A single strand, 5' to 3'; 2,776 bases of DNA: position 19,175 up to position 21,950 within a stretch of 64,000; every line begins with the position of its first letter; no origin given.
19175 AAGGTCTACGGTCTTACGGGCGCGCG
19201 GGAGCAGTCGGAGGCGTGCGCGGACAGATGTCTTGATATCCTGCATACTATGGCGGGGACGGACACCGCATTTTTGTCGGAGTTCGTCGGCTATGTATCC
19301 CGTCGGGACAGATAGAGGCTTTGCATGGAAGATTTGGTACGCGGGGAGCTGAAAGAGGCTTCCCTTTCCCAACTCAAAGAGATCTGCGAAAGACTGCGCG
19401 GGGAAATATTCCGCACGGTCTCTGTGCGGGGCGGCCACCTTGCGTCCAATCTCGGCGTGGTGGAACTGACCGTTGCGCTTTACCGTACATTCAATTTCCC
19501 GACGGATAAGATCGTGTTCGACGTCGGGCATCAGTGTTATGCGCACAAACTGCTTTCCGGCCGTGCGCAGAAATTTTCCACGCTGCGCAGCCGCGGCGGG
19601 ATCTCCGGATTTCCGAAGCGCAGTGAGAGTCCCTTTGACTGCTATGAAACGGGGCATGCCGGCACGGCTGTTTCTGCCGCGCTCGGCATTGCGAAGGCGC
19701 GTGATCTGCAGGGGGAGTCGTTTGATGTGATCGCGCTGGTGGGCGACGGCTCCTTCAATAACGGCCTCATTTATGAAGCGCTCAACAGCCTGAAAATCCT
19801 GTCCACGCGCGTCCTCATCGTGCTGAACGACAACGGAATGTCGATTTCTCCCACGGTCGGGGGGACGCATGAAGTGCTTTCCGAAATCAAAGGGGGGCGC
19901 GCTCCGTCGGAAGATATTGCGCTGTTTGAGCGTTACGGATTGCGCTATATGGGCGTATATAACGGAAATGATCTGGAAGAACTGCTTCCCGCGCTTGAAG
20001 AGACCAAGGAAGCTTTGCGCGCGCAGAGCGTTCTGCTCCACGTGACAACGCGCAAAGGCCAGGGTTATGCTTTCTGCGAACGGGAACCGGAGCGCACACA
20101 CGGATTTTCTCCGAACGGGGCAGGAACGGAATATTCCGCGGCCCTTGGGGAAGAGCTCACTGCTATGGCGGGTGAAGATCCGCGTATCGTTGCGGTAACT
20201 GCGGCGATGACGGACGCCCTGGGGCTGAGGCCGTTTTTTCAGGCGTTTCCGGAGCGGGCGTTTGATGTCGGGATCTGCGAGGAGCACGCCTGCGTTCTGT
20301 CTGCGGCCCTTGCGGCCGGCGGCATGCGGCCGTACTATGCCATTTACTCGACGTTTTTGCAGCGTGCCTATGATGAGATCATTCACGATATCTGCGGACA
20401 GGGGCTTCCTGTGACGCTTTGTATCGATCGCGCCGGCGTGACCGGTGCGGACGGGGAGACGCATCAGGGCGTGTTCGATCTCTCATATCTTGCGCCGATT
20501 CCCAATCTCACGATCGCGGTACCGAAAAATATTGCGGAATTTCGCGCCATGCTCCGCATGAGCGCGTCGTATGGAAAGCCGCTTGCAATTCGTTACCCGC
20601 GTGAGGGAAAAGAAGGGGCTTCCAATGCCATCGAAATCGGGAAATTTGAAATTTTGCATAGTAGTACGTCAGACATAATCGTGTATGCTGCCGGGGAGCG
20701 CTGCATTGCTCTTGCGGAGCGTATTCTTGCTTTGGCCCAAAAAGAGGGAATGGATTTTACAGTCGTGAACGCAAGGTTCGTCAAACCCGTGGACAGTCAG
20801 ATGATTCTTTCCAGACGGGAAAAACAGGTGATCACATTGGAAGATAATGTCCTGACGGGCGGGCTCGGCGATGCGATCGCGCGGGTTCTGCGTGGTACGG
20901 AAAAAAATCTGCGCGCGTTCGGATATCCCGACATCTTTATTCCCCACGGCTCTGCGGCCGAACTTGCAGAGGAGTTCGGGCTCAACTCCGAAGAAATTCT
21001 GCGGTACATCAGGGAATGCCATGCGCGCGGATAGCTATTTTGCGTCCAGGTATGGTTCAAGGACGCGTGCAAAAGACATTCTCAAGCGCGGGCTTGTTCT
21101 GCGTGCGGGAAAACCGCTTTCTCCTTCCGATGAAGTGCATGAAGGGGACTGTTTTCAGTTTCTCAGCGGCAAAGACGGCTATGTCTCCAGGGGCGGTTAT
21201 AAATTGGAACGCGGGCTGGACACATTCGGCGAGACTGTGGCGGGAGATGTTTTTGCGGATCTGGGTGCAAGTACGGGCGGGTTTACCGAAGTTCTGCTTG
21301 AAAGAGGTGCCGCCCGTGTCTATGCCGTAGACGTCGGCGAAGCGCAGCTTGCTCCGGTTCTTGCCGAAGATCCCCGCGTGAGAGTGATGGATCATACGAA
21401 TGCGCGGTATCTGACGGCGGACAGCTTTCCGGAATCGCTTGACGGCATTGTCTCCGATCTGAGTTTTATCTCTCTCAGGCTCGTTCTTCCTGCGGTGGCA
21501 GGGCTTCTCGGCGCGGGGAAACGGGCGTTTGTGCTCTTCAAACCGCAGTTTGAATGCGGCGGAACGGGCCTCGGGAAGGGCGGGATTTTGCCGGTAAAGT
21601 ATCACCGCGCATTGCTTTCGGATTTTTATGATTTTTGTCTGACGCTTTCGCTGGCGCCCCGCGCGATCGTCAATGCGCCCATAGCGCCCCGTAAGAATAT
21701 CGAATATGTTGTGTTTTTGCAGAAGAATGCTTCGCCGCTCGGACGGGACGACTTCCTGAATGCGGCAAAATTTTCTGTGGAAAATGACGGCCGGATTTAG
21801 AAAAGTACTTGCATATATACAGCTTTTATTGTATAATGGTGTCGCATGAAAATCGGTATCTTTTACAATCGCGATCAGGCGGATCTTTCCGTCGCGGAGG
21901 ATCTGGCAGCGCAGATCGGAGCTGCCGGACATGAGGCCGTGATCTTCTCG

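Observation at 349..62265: Six dispersed copies of an AT-rich ~29-40 bp imperfect palindrome (core TATGTC-W-GACATA)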

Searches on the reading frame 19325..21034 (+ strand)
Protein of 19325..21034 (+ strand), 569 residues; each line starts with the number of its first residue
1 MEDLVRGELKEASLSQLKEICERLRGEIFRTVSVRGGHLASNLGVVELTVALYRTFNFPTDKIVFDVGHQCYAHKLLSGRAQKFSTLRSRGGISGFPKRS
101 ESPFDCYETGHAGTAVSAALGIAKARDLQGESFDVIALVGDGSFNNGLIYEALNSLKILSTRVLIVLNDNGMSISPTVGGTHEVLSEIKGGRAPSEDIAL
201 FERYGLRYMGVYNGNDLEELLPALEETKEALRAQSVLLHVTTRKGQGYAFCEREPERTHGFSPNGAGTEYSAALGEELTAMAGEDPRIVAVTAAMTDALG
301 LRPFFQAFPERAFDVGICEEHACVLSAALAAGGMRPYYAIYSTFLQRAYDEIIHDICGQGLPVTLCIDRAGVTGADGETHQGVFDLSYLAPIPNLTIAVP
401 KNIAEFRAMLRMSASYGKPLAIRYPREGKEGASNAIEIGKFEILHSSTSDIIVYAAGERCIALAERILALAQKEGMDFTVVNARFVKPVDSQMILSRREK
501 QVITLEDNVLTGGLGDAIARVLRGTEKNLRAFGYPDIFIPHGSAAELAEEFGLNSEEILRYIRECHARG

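Call 6: search_protein_families(library=pfam, proteins=[window:19325-21034:+])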
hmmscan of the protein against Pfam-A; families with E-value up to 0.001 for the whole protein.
window:19325-21034:+ (569 aa): 6 families
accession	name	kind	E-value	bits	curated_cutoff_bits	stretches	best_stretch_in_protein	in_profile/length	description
PF13292.11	DXP_synthase_N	-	7.4e-86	288.3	21.2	2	8-189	9-190/274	1-deoxy-D-xylulose-5-phosphate synthase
PF02779.29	Transket_pyr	-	1.2e-36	126.4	27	1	269-427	4-170/174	Transketolase, pyrimidine binding domain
PF02780.25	Transketolase_C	-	5.7e-19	68.7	25.9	1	439-558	1-124/124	Transketolase, C-terminal domain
PF02775.26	TPP_enzyme_C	-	9.1e-05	22.7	21.9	1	105-214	23-130/151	Thiamine pyrophosphate enzyme, C-terminal TPP binding domain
PF00676.26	E1_dh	-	0.00013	21.5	22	1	112-176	103-167/300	Dehydrogenase E1 component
PF00456.26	Transketolase_N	-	0.00054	19.5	22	0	35-260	21-260/334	Transketolase, thiamine diphosphate binding domain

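Call 68: find_related_loci(query=window:19325-21034:+, collection=metagenome_contigs, flank=3000)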
Query window:19325-21034:+ (569 aa) in metagenome_contigs; peptide patterns used: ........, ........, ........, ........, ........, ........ (x = any residue, [..] = any of these).
600 stretches matched a pattern (row limit reached: there are more); 584 encode a relative of the query (tblastn E <= 1e-3); the best 80 are kept; 80 distinct loci.
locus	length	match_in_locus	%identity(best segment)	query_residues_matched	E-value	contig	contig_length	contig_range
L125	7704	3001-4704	58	8-564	0e+0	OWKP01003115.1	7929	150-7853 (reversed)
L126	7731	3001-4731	55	1-569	0e+0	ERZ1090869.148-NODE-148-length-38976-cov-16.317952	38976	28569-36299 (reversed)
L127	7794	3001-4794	55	8-562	0e+0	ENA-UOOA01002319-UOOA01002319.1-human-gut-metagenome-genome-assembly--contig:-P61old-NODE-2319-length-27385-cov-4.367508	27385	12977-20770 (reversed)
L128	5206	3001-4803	43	16-568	1e-149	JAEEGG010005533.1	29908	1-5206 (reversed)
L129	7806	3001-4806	44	9-560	5e-148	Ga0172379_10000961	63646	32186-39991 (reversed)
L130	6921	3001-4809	44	8-560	1e-144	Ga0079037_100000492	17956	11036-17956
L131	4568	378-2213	41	8-567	2e-144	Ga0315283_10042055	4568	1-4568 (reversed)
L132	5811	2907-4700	41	8-569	1e-140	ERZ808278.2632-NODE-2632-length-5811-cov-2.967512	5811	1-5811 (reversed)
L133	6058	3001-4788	43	8-559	4e-139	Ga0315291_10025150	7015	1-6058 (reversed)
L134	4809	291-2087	40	8-569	1e-139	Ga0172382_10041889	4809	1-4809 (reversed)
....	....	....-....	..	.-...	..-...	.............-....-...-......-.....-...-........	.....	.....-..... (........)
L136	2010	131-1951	41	9-564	3e-144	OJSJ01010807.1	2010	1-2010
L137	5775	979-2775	40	8-564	3e-134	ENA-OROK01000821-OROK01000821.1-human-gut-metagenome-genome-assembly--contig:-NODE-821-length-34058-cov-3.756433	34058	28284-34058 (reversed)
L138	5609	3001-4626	42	8-547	3e-133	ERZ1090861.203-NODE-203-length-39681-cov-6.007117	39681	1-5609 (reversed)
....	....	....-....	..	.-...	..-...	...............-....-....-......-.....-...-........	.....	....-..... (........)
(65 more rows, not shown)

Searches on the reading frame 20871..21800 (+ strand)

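Call 6: search_protein_families(library=pfam, proteins=[window:20871-21800:+])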
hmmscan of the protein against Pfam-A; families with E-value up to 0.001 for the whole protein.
window:20871-21800:+ (309 aa): 1 family
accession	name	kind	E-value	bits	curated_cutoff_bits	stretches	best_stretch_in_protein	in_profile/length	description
PF01728.25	FtsJ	-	5.8e-33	114.8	24.1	1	104-283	1-179/181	FtsJ-like methyltransferase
